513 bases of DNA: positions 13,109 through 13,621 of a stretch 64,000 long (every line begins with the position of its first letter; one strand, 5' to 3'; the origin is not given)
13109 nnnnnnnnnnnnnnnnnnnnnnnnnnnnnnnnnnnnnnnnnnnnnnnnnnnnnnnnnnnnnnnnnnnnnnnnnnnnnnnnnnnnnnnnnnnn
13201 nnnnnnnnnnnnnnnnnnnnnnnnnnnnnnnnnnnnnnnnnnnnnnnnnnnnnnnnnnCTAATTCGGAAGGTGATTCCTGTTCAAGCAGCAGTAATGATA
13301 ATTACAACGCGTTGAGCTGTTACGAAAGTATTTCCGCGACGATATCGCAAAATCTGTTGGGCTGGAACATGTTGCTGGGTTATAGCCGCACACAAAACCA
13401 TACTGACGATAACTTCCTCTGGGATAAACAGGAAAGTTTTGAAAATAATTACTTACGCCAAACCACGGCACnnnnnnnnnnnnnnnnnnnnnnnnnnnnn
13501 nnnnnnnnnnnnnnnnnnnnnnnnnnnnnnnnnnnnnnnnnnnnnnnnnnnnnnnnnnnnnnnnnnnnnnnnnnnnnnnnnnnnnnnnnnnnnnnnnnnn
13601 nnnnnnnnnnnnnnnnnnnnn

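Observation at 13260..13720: Asn/Asp/Ser-rich low-complexity segments inside the predicted usher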

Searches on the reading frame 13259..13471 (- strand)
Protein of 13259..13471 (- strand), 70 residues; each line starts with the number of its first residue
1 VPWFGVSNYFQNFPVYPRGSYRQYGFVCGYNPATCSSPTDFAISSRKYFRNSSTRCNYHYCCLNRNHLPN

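Call 37: search_protein_families(library=pfam, proteins=[window:13259-13471:-], max_evalue=1)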
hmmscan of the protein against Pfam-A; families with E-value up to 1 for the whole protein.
window:13259-13471:- (70 aa): 0 families
